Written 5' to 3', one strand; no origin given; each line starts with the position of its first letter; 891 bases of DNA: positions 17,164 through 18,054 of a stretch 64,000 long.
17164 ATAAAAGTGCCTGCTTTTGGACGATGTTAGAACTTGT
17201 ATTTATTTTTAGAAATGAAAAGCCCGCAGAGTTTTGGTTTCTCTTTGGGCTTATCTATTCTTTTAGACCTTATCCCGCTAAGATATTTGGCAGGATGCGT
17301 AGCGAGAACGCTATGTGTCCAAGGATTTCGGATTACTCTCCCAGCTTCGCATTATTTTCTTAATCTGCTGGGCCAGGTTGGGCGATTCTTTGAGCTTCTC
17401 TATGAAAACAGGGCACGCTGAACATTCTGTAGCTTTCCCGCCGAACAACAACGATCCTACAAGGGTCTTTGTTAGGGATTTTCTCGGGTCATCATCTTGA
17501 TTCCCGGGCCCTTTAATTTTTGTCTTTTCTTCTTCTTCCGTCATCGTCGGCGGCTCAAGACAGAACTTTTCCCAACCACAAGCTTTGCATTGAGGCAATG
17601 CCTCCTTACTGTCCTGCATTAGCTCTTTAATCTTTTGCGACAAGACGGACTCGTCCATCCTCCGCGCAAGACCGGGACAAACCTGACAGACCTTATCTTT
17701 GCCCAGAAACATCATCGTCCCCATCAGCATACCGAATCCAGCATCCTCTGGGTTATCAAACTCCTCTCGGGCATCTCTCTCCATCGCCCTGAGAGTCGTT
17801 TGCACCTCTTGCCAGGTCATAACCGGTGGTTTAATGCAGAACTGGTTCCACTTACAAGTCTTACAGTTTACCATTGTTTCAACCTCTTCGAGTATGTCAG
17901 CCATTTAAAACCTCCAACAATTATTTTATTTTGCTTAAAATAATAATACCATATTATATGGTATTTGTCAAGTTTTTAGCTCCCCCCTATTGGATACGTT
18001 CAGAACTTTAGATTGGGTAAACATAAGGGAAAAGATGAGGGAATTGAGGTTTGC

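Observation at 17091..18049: GC-rich Cys-rich tandem-domain protein flanked by 65-73-bp direct repeats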

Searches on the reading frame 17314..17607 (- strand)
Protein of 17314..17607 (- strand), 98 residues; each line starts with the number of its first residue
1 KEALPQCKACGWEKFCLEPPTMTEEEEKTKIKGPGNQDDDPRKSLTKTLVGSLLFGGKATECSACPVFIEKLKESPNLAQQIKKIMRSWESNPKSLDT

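Call 86: find_related_loci(query=A7, collection=viral_contigs, flank=6000)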
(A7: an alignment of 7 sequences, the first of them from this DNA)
Query A7 (98 aa) in viral_contigs; peptide patterns used: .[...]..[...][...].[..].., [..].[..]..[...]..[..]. (x = any residue, [..] = any of these).
57 stretches matched a pattern; 4 encode a relative of the query (tblastn E <= 1e-3); 4 distinct loci.
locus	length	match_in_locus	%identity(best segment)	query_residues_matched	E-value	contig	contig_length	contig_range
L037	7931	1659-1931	30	7-90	3e-15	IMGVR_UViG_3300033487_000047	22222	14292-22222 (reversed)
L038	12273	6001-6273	30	7-90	4e-15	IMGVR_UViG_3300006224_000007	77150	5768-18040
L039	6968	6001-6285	28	7-90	2e-12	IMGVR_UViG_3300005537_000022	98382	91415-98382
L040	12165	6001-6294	28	7-92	2e-8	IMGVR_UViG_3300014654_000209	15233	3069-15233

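Call 92: search_protein_families(library=phrogs, proteins=[L038:2918-3826:+, L038:4679-5059:+, L038:5076-5417:+, L038:5419-5679:+, L038:6661-6879:+, L038:7064-7327:+, L038:7849-8502:+, L038:8515-8760:+, L038:8888-9319:+], max_evalue=0.00001)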
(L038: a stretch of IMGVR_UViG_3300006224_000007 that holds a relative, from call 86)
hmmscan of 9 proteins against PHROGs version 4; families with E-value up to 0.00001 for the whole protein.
L038:2918-3826:+ (302 aa): 9 families
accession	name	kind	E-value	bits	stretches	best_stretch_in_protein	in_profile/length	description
phrog_47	-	DNA, RNA and nucleotide metabolism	8.2e-39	134.8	1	1-257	22-307/947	DNA primase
phrog_6444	-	DNA, RNA and nucleotide metabolism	2.4e-28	100.3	2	167-299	241-375/577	DNA primase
phrog_239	-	DNA, RNA and nucleotide metabolism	1.7e-16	61.3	1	23-273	40-294/801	DNA primase/helicase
phrog_11992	-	unknown function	1.4e-08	36.2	1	6-85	14-81/177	-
phrog_360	-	DNA, RNA and nucleotide metabolism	4.1e-08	34.4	1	23-97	29-96/133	DNA primase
phrog_18097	-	DNA, RNA and nucleotide metabolism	1.3e-07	32.4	1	17-93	26-96/199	DNA primase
phrog_5311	-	DNA, RNA and nucleotide metabolism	1.7e-07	30.9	1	19-82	92-154/692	helicase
phrog_2304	-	DNA, RNA and nucleotide metabolism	1.2e-06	29.7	1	22-71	31-74/133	DNA primase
phrog_510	-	DNA, RNA and nucleotide metabolism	3e-06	27.2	1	25-93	45-107/667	DNA primase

L038:4679-5059:+ (126 aa): 1 family
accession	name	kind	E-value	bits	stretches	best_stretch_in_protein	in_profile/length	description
phrog_19789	-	unknown function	5.5e-07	30.5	1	21-126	80-184/184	-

L038:5076-5417:+ (113 aa): 0 families

L038:5419-5679:+ (86 aa): 1 family
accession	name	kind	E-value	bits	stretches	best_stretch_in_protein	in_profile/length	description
phrog_21321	-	unknown function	5.3e-11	43.6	1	1-71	17-92/104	-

L038:6661-6879:+ (72 aa): 0 families

L038:7064-7327:+ (87 aa): 1 family
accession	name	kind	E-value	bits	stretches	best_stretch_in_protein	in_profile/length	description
phrog_3848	-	unknown function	1.1e-17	65.3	1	1-85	2-92/100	-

L038:7849-8502:+ (217 aa): 2 families
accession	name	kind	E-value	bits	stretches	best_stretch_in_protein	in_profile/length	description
phrog_548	-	DNA, RNA and nucleotide metabolism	1.6e-19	71.3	1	1-216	3-233/341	RNA ligase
phrog_968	-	DNA, RNA and nucleotide metabolism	3.1e-07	30.7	1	31-216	179-388/398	RNA ligase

L038:8515-8760:+ (81 aa): 3 families
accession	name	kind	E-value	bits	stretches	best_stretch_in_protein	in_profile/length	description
phrog_14913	-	DNA, RNA and nucleotide metabolism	7.3e-10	40.1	1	21-77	31-88/149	HNH endonuclease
phrog_15471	-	DNA, RNA and nucleotide metabolism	3.5e-08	34.5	1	21-79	23-82/183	HNH endonuclease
phrog_7545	-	DNA, RNA and nucleotide metabolism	3e-06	28.5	1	39-80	94-136/160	HNH endonuclease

L038:8888-9319:+ (143 aa): 0 families

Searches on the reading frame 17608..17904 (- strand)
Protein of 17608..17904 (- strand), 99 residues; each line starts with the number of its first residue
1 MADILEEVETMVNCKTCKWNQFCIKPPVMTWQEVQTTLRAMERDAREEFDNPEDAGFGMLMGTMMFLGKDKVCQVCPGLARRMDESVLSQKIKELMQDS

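Call 35: search_protein_families(library=pfam, alignment_id=A3, max_evalue=0.01)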
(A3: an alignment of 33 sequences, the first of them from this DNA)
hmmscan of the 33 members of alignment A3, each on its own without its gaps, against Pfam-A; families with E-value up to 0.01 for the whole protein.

A. member 1, seq(99 aa): 0 families

B. families by the number of members that match (of 33 scanned): 2 families
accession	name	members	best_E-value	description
PF00401.25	ATP-synt_DE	1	0.00068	ATP synthase, Delta/Epsilon chain, long alpha-helix domain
PF02591.20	Zn_ribbon_9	1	0.0083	C4-type zinc ribbon domain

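Call 36: search_solved_structures(query=A3, max_evalue=10, show_alignments=2)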
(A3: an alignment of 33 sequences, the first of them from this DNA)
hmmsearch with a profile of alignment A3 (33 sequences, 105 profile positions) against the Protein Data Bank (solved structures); distinct sequences matched with E-value up to 10: 1.
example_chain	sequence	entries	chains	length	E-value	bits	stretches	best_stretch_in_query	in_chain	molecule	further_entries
8eaz_A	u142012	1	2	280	2.3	11.5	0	25-84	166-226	RanBP-type and C3HC4-type zinc finger-containing protein 1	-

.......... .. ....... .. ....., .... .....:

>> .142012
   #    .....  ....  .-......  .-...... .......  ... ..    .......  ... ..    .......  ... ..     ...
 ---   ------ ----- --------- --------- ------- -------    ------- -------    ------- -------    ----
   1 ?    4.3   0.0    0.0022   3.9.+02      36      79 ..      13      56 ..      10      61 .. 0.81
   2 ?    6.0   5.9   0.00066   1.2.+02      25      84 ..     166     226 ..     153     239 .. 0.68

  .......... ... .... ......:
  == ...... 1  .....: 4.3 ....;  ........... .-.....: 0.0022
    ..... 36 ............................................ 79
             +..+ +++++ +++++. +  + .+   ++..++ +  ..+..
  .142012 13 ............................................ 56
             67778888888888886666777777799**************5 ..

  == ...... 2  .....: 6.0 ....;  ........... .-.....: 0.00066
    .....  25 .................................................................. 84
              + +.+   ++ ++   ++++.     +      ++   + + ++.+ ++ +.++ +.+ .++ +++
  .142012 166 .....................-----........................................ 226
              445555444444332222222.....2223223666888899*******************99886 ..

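Call 45: predict_structure(alignment_id=A3)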
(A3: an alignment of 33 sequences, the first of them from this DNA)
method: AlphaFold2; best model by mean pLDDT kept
length: 99 residues; sequences in the alignment: 33
mean_pLDDT: 89.5   pTM: 0.65
mean pLDDT of the five models: 89.5, 87.5, 87.2, 86.1, 84.0
residues with pLDDT >= 90: 58; 70-90: 41; 50-70: 0; < 50: 0
segments of 3 or more residues with pLDDT < 50: none
pLDDT, mean of each block of 10 residues (from residue 1): 81 78 89 96 95 94 95 88 89 89
secondary structure, 60 per line:
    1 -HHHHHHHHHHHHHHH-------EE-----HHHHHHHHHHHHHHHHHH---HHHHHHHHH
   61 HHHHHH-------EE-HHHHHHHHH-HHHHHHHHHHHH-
elements in order: H2-16 H31-48 H52-66 H77-85 H87-98

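Call 51: fold_search(model_id=the predicted structure, library=pdb)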
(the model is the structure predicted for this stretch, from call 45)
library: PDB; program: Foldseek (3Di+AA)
matches with E <= 10: 51; with E <= 0.001: 0
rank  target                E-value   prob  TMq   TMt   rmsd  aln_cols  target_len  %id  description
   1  3fgr_A                1.9e+00  0.11  0.23  0.14   9.6        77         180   17  Two chain form of the 66.3 kDa protein at 1.8 Angstroem (released 2009-09-15)
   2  7sh2_A                2.1e+00  0.18  0.31  0.09  14.0        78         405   12  Structure of the yeast Rad24-RFC loader bound to DNA and the open 9-1-1 clamp (released 2022-03-23)
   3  3fgt_A                3.0e+00  0.08  0.23  0.14   9.7        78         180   15  Two chain form of the 66.3 kDa protein from mouse lacking the linker peptide (released 2009-09-15)
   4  9e5c_5w               3.7e+00  0.20  0.31  0.34  13.6        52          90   12  Cryo-EM structure of 96 nm repeat of microtubule doublet from T. brucei flagellum (released 2025-03-12)
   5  8br8_Lj               3.7e+00  0.14  0.27  0.30  10.2        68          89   15  Giardia ribosome in POST-T state (A1) (released 2023-03-15)
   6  2ztt_C                3.9e+00  0.12  0.28  0.37  12.7        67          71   15  Crystal Structure of RNA polymerase PB1-PB2 subunits from Influenza A Virus (released 2009-06-09)
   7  9e78_0Y               4.2e+00  0.06  0.25  0.14   9.0        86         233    9  48-nm repeat of the Leishmania tarentolae doublet microtubule (released 2025-03-12)
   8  7bwk_J                4.5e+00  0.14  0.36  0.31  17.0        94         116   14  Structure of DotL(656-783)-IcmS-IcmW-LvgA-VpdB(461-590) derived from Legionella pneumophila (released 2020-06-03)
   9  1f12_A                4.8e+00  0.35  0.30  0.11   2.0        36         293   14  L-3-HYDROXYACYL-COA DEHYDROGENASE COMPLEXED WITH 3-HYDROXYBUTYRYL-COA (released 2000-09-27)
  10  5usr_H                4.8e+00  0.16  0.36  0.44  11.1        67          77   16  Crystal structure of human NFS1-ISD11 in complex with E. coli acyl-carrier protein at 3.09 angstroms (released 2017-06-21)
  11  5wgb_B                4.8e+00  0.15  0.35  0.44  11.0        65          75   18  Crystal Structure of the Human mitochondrial Cysteine Desulfurase in complex with ISD11 and E. coli ACP1 protein at 2. (released 2017-07-26)
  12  4w1u                  4.8e+00  0.14  0.33  0.18  10.0        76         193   16  Crystal structure of Rv3557c/KstR2, a transcriptional repressor involved in cholesterol metabolism in Mycobacterium tube (released 2015-07-29)
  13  8jze_f                4.8e+00  0.12  0.35  0.23   5.8        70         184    4  PSI-AcpPCI supercomplex from Symbiodinium (released 2024-02-28)
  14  7sgz_A                5.1e+00  0.09  0.29  0.09  12.7        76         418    8  Structure of the yeast Rad24-RFC loader bound to DNA and the closed 9-1-1 clamp (released 2022-03-23)
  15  5usr_B                5.4e+00  0.12  0.34  0.41  11.2        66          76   18  Crystal structure of human NFS1-ISD11 in complex with E. coli acyl-carrier protein at 3.09 angstroms (released 2017-06-21)
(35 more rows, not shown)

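Call 82: search_protein_families(library=phrogs, alignment_id=A3, max_evalue=0.001)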
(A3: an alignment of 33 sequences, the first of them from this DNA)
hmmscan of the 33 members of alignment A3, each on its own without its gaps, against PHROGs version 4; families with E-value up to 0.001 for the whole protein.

A. member 1, seq(99 aa): 0 families

B. families by the number of members that match (of 33 scanned): 0 families

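Call 89: fold_search(model_id=the predicted structure, library=viral)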
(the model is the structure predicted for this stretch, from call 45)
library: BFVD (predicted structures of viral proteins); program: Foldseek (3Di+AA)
matches with E <= 10: 152; with E <= 0.001: 0
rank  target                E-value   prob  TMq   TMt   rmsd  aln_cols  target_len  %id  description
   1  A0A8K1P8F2            1.3e+00  0.30  0.38  0.37   9.8        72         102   15  Nonstructural polyprotein (Fragment) [Biomphalaria pfeifferi virus]
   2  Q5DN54                1.3e+00  0.18  0.27  0.34  13.4        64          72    9  Gp51 [Alphaproteobacteria phage PhiJL001]
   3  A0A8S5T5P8            1.7e+00  0.12  0.25  0.28  15.7        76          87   13  Uncharacterized protein [Myoviridae sp. ct6eX13]
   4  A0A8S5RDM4            1.9e+00  0.80  0.36  0.72   1.5        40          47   12  Uncharacterized protein [virus sp. ctd0M1]
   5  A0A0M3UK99            2.2e+00  0.15  0.31  0.38  10.4        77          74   16  Uncharacterized protein [Mycobacterium phage Archie]
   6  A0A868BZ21            2.3e+00  0.25  0.29  0.46  16.1        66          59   14  Uncharacterized protein [Xanthomonas phage Xaa_vB_phi31]
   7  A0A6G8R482            2.5e+00  0.28  0.36  0.09   9.0        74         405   16  (no name in the UniProt tables at hand)
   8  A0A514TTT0            2.5e+00  0.15  0.33  0.17  12.5        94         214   12  P28 protein [Hibiscus chlorotic ringspot virus]
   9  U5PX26                2.7e+00  0.23  0.30  0.34   4.9        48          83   10  Uncharacterized protein [Clavibacter phage CN1A]
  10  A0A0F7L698            2.8e+00  0.82  0.35  0.65   0.7        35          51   14  Uncharacterized protein [uncultured marine virus]
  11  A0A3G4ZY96            2.8e+00  0.14  0.32  0.09  16.5       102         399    8  Uncharacterized protein (Fragment) [Faunusvirus sp.]
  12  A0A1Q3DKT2            2.8e+00  0.08  0.25  0.11   9.4        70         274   14  Envelope protein [Chionoecetes opilio bacilliform virus]
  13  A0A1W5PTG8            3.0e+00  0.23  0.30  0.49   8.5        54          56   17  (no name in the UniProt tables at hand)
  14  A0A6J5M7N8            3.0e+00  0.18  0.32  0.15  11.4        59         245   20  Uncharacterized protein [uncultured Caudovirales phage]
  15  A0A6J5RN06            3.0e+00  0.09  0.28  0.27  11.8        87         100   14  Uncharacterized protein [uncultured Caudovirales phage]
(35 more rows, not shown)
